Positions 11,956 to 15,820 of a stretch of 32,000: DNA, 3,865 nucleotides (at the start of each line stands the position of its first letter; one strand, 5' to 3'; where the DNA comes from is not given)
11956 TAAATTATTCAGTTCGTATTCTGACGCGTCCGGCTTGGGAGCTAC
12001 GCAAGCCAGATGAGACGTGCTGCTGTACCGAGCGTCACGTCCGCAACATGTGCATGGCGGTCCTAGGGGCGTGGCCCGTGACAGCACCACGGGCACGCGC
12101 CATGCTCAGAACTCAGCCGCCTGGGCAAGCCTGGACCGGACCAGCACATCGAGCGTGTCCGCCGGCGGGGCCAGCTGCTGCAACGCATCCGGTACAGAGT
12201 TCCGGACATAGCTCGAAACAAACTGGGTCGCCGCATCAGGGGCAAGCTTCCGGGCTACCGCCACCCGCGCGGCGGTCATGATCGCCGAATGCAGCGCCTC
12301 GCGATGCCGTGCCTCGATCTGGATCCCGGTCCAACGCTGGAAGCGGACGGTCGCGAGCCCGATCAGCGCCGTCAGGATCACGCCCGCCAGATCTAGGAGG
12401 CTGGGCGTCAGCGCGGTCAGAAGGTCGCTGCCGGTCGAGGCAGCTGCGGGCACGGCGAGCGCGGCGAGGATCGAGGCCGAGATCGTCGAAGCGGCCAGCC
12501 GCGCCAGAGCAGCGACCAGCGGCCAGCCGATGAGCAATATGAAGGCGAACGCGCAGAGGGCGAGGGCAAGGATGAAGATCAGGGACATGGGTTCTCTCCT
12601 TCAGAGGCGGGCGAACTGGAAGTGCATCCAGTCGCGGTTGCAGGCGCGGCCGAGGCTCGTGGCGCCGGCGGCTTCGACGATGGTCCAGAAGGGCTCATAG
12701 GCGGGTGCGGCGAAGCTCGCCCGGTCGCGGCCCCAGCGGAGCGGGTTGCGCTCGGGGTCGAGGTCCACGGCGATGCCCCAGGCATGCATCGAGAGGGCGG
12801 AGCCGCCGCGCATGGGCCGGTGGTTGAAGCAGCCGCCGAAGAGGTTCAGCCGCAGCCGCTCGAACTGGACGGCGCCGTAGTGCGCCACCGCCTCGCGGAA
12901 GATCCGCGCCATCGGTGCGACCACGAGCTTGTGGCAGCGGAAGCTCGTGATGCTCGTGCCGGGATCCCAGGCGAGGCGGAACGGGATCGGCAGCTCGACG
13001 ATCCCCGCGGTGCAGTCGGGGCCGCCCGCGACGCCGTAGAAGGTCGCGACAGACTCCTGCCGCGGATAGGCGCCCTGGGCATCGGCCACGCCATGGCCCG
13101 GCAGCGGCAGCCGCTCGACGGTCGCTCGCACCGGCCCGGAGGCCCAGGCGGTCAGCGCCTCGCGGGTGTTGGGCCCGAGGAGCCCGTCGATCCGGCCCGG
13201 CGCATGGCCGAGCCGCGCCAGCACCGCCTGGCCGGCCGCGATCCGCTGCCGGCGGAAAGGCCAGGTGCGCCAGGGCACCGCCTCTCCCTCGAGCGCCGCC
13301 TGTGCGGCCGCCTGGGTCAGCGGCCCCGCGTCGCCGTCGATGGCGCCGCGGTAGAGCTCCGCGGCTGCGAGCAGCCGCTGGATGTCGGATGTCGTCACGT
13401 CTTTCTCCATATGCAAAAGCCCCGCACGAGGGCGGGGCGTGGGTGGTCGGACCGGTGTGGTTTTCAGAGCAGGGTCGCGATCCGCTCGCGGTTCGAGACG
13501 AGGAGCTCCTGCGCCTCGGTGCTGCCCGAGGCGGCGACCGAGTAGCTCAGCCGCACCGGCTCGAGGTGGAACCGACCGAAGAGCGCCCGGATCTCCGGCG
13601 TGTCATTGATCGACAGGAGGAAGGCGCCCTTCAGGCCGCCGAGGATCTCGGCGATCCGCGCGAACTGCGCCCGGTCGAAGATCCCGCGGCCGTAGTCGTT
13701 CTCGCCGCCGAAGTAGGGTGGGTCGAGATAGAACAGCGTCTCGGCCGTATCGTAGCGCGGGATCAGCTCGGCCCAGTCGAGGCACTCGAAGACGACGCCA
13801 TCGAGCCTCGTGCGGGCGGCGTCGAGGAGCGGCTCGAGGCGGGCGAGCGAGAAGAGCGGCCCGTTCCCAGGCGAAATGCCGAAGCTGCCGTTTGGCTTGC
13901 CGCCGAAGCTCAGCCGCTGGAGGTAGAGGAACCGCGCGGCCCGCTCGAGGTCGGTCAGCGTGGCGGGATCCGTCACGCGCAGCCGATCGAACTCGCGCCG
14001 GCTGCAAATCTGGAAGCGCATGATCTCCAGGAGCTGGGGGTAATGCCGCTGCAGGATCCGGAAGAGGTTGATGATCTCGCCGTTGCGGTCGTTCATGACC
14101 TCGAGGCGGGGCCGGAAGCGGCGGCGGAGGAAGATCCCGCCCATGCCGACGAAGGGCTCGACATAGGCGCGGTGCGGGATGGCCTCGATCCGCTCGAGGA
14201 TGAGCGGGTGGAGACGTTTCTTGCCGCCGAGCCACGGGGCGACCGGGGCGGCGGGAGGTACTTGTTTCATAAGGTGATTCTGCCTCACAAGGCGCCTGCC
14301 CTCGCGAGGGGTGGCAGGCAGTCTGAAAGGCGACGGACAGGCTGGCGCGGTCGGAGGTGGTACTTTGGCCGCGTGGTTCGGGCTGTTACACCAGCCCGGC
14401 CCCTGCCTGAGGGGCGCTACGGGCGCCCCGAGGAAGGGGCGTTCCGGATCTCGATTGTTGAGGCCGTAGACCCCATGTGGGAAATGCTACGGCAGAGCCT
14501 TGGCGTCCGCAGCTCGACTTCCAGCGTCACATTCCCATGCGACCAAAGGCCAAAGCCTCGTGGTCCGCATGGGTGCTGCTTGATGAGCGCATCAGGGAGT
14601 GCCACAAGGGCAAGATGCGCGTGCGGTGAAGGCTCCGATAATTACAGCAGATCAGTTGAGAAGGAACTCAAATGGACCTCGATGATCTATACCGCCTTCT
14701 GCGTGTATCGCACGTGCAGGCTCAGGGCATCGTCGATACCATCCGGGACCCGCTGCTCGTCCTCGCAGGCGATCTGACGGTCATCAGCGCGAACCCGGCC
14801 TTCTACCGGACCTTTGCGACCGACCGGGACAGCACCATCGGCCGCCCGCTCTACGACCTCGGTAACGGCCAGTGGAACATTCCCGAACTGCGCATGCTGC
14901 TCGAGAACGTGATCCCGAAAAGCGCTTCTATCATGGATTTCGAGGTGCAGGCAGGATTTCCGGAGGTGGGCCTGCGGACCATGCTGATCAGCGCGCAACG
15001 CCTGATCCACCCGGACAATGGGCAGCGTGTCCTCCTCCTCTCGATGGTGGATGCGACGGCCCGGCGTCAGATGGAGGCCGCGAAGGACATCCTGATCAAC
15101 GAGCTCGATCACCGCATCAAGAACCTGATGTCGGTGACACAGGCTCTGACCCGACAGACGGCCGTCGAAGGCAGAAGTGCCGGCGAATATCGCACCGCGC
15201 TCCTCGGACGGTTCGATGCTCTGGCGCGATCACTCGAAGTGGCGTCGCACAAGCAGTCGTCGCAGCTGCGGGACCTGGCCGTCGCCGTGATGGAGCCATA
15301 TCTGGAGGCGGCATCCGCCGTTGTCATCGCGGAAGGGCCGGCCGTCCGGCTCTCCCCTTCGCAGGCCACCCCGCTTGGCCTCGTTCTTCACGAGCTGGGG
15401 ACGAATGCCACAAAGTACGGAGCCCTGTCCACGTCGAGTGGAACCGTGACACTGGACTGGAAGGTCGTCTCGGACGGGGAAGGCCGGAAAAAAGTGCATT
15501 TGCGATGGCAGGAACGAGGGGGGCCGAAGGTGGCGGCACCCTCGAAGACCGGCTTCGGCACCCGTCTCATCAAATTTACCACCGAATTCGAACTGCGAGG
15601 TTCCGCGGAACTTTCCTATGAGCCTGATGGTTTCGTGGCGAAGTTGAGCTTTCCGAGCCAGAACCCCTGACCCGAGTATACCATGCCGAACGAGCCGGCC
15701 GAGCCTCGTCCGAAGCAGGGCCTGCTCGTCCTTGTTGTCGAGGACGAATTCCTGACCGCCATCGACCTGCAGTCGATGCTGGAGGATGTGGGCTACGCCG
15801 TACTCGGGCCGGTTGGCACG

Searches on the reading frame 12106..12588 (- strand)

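Call 10: search_protein_families(library=pfam, proteins=[window:12106-12588:-], max_evalue=0.01)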
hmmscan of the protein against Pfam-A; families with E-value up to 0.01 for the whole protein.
window:12106-12588:- (160 aa): 0 families

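Call 11: search_protein_families(library=phrogs, proteins=[window:12106-12588:-], max_evalue=0.01)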
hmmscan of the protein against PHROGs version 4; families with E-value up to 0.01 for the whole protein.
window:12106-12588:- (160 aa): 1 family
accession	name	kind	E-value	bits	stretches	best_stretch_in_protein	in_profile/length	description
phrog_17576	-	unknown function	2e-24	87.4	1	52-158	4-116/129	-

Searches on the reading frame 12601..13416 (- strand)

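Call 10: search_protein_families(library=pfam, proteins=[window:12601-13416:-], max_evalue=0.01)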
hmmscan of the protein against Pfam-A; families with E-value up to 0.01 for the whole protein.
window:12601-13416:- (271 aa): 2 families
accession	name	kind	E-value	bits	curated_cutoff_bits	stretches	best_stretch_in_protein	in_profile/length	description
PF01471.23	PG_binding_1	-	2.7e-08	34.3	23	1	56-90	2-36/57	Putative peptidoglycan binding domain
PF13539.11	Peptidase_M15_4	-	2.6e-06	28.4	25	1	204-267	2-69/70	D-alanyl-D-alanine carboxypeptidase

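Call 11: search_protein_families(library=phrogs, proteins=[window:12601-13416:-], max_evalue=0.01)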
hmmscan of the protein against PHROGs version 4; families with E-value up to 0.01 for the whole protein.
window:12601-13416:- (271 aa): 4 families
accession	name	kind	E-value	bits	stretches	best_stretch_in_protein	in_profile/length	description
phrog_17001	-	lysis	4.1e-95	319.3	1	8-271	3-265/265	endolysin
phrog_6584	-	unknown function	1.6e-36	126.8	1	138-267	22-151/154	-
phrog_2649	-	lysis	1.5e-08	35.8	0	203-268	72-127/261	endolysin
phrog_1493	-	lysis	0.00052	20.3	0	55-91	246-285/394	endolysin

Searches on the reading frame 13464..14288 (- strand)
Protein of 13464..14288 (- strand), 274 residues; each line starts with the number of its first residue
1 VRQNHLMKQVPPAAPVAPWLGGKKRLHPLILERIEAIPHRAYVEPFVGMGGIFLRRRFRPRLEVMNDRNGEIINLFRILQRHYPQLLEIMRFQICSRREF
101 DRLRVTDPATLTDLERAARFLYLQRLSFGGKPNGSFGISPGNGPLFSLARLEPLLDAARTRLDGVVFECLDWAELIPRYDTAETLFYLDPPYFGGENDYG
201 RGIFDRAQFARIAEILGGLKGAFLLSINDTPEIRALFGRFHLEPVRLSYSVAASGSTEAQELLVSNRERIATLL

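Call 10: search_protein_families(library=pfam, proteins=[window:13464-14288:-], max_evalue=0.01)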
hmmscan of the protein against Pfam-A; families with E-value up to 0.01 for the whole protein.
window:13464-14288:- (274 aa): 1 family
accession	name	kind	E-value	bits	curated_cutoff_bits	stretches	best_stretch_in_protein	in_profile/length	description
PF02086.21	MethyltransfD12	-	1.1e-17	65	22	1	19-245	1-247/253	D12 class N6 adenine-specific DNA methyltransferase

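Call 11: search_protein_families(library=phrogs, proteins=[window:13464-14288:-], max_evalue=0.01)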
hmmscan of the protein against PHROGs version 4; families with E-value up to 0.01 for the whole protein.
window:13464-14288:- (274 aa): 6 families
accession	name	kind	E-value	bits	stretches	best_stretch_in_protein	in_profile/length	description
phrog_56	-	other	3.6e-75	255.5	1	2-268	50-324/647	DNA methyltransferase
phrog_1996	-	other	6.3e-26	92.1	1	149-268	21-142/150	DNA methyltransferase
phrog_13242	-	unknown function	4.7e-20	73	1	21-267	33-275/450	-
phrog_116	-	other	2.5e-09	37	1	40-200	536-699/779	DNA methyltransferase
phrog_23217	-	unknown function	1.9e-06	29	1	18-121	8-107/109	-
phrog_26700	-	unknown function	1.1e-05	25.2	1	14-130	7-126/552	-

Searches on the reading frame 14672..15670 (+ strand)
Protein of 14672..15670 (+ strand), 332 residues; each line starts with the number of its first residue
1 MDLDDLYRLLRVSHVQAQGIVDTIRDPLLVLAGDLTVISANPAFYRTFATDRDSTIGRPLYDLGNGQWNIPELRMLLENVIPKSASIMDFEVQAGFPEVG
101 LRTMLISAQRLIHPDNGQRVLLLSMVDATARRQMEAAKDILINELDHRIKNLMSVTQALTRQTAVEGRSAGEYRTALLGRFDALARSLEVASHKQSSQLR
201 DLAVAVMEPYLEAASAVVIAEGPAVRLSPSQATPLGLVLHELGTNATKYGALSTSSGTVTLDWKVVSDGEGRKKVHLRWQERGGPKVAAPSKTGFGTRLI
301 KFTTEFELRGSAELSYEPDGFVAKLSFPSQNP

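Call 10: search_protein_families(library=pfam, proteins=[window:14672-15670:+], max_evalue=0.01)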
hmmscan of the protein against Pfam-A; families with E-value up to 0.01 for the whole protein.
window:14672-15670:+ (332 aa): 6 families
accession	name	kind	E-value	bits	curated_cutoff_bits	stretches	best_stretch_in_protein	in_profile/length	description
PF07536.20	HWE_HK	-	5.6e-13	49.9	22.8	1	144-223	1-82/83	HWE histidine kinase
PF08448.16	PAS_4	-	1.2e-06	29.2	23.1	1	22-133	2-110/110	PAS fold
PF00989.32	PAS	-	0.00064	20.2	22.6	1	18-92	4-77/113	PAS fold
PF13426.13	PAS_9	-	0.0039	17.9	27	1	26-93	2-66/103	PAS domain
PF13581.12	HATPase_c_2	-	0.0079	16.6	27.4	0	211-281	8-73/127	Histidine kinase-like ATPase domain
PF13188.13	PAS_8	-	0.0082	16.5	21.8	0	19-57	5-44/65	PAS domain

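Call 11: search_protein_families(library=phrogs, proteins=[window:14672-15670:+], max_evalue=0.01)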
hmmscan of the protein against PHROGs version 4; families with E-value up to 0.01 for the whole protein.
window:14672-15670:+ (332 aa): 0 families

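Call 105: find_encoding_contigs(protein=window:14672-15670:+, flank=2000, max_places=4)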
Protein window:14672-15670:+ (332 aa): 23 contigs read that carry it; 4 places shown.
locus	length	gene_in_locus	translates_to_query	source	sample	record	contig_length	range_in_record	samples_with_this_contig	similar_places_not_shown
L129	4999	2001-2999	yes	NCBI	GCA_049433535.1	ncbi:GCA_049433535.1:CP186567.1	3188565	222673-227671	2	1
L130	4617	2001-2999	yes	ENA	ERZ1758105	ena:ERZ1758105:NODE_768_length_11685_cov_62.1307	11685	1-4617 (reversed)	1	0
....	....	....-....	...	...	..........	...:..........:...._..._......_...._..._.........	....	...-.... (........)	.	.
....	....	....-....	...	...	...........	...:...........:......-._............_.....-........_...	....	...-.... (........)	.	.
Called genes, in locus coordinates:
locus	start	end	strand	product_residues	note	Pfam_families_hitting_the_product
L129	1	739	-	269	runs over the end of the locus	PF01471:PG_binding_1 (faint), PF13539:Peptidase_M15_4 (weak)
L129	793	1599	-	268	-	PF02086:MethyltransfD12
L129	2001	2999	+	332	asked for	PF08448:PAS_4 (weak), PF07536:HWE_HK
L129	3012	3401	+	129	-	PF00072:Response_reg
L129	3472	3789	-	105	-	PF16083:Phage_holin_3_3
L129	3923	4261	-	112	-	-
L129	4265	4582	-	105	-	-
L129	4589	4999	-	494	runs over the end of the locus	-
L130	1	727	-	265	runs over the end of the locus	PF01471:PG_binding_1 (faint), PF13539:Peptidase_M15_4 (weak)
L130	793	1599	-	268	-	PF02086:MethyltransfD12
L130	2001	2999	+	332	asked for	PF08448:PAS_4 (weak), PF07536:HWE_HK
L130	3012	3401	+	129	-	PF00072:Response_reg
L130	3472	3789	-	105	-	PF16083:Phage_holin_3_3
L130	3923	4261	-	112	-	-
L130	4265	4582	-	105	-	-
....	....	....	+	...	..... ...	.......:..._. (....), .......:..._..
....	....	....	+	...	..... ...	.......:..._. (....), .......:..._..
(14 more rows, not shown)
